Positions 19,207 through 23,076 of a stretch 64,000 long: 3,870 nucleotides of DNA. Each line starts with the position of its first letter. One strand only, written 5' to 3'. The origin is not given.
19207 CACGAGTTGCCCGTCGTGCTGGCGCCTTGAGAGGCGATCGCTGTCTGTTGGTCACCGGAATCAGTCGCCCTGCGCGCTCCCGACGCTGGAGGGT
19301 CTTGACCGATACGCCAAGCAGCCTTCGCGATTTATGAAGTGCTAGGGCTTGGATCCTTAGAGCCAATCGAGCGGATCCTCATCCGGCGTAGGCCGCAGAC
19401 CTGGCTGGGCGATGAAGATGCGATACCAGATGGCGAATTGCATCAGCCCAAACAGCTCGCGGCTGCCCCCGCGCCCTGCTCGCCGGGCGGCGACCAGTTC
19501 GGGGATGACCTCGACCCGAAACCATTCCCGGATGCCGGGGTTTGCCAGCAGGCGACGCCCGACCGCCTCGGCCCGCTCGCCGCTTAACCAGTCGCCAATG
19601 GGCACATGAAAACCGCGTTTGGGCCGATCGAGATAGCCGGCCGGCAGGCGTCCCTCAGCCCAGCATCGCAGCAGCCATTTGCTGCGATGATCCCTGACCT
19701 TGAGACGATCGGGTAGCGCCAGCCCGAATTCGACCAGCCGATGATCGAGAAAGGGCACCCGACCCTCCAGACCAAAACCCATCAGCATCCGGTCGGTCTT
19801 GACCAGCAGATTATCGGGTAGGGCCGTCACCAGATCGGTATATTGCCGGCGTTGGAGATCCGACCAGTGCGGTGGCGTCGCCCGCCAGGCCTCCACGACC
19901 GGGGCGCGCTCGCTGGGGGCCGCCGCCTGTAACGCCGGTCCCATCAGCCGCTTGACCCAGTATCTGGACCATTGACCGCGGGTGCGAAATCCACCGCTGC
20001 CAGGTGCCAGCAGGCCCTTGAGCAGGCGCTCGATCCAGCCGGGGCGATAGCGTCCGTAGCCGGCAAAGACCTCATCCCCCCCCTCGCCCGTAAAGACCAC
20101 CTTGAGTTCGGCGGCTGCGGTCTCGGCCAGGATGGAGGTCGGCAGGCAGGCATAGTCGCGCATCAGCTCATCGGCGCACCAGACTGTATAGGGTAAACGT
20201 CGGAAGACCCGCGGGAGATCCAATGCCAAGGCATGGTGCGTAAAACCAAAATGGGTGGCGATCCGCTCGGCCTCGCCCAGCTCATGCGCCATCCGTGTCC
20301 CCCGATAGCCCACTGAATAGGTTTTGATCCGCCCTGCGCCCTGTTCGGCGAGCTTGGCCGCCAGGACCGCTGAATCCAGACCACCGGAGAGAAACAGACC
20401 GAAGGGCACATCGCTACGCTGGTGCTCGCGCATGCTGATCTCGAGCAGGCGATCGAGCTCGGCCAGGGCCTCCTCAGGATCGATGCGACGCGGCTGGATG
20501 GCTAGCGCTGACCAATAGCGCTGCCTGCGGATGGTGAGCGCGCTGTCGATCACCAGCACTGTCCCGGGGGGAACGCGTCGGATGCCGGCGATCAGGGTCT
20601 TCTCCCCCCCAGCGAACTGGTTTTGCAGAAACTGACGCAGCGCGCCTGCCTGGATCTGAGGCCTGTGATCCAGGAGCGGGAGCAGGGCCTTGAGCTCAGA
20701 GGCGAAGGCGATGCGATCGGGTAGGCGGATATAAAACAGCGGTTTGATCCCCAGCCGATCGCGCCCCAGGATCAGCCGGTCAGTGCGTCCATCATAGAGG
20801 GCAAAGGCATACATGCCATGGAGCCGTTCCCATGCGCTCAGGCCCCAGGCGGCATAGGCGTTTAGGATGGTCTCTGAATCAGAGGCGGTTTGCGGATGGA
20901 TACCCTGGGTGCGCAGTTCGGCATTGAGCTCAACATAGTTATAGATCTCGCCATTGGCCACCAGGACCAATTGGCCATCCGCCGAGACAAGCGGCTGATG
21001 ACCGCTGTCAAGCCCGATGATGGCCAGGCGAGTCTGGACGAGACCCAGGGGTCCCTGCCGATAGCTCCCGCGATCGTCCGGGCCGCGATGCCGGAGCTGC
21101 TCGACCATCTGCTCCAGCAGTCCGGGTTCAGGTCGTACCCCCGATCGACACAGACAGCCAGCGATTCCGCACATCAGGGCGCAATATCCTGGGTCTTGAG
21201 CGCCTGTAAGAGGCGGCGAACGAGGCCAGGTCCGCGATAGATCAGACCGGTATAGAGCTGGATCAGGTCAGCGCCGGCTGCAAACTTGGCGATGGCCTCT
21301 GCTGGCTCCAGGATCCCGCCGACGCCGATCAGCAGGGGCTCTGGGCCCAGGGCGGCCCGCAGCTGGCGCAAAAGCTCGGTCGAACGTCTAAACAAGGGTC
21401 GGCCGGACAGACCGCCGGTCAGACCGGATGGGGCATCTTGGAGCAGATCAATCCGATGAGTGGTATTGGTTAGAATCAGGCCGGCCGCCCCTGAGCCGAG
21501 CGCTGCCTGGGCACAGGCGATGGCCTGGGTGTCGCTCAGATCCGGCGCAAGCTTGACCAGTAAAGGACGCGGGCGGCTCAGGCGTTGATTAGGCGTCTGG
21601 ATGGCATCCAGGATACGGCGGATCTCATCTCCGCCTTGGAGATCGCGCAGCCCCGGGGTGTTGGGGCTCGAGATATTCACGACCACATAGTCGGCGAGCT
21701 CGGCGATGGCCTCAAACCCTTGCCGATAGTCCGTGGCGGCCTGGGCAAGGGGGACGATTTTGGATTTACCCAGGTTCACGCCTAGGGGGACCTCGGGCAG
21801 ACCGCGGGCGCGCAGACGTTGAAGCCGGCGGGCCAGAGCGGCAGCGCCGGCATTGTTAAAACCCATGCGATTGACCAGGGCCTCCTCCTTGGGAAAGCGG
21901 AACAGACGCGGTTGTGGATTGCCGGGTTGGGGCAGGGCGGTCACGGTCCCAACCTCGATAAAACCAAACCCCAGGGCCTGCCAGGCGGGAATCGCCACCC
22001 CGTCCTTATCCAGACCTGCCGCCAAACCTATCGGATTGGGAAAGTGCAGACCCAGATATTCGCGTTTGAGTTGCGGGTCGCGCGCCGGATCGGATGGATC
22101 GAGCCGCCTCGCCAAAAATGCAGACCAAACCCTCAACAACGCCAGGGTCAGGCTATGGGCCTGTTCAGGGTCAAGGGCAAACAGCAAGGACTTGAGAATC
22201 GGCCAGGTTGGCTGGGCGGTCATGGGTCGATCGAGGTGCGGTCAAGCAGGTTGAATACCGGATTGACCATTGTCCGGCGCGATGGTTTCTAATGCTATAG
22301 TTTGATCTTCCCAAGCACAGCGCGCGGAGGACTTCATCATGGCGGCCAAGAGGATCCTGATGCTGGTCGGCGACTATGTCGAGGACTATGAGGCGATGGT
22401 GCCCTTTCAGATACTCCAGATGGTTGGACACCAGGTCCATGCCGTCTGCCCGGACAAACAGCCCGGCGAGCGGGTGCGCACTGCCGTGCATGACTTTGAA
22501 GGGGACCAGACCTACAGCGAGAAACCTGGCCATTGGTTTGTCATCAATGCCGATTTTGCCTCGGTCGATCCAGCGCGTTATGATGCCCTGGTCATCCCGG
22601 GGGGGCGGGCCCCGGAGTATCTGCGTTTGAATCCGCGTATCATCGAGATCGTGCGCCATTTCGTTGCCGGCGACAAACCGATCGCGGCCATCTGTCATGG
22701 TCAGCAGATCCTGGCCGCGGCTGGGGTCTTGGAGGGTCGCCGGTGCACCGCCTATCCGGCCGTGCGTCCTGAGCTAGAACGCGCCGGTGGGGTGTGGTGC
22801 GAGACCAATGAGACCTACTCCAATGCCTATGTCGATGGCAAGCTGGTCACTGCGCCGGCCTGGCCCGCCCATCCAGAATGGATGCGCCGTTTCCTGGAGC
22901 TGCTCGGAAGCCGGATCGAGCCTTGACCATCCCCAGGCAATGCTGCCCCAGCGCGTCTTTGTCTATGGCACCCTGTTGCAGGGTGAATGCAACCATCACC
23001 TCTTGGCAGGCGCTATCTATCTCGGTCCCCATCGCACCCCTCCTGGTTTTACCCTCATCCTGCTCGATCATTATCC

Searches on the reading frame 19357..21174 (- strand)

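Call 8: search_protein_families(library=pfam, proteins=[window:19357-21174:-], max_evalue=0.001)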
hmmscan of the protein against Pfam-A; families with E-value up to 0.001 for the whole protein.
window:19357-21174:- (605 aa): 4 families
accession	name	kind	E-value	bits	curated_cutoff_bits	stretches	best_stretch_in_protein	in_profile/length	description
PF00733.27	Asn_synthase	-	1.8e-81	275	21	1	239-585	1-354/354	Asparagine synthase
PF13537.11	GATase_7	-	7.5e-43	145.9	25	1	48-165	2-122/123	Glutamine amidotransferase domain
PF13522.11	GATase_6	-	4.2e-37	127.5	27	1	32-160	1-130/130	Glutamine amidotransferase domain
PF06508.19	QueC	-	0.00016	21.7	22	1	261-321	5-63/210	Queuosine biosynthesis protein QueC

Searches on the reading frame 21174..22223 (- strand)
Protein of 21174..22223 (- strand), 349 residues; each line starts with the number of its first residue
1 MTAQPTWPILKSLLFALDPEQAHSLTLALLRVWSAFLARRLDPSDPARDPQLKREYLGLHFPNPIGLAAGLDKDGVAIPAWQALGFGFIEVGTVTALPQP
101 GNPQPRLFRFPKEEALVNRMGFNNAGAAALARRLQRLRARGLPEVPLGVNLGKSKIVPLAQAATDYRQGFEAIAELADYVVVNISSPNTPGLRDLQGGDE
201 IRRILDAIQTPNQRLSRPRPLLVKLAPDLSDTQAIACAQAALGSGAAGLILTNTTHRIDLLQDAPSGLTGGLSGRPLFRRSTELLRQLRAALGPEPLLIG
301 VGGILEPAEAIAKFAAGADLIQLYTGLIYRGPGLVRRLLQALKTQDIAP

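Call 8: search_protein_families(library=pfam, proteins=[window:21174-22223:-], max_evalue=0.001)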
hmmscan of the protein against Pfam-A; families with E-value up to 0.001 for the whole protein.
window:21174-22223:- (349 aa): 1 family
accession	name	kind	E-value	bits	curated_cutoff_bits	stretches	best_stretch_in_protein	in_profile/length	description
PF01180.27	DHO_dh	-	1.5e-71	241.4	27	1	52-343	2-288/291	Dihydroorotate dehydrogenase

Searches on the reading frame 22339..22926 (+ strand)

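Call 8: search_protein_families(library=pfam, proteins=[window:22339-22926:+], max_evalue=0.001)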
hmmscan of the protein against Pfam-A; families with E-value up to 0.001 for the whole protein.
window:22339-22926:+ (195 aa): 1 family
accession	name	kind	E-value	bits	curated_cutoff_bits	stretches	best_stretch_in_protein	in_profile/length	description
PF01965.30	DJ-1_PfpI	-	6.8e-48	163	26.6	1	4-187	1-164/165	DJ-1/PfpI family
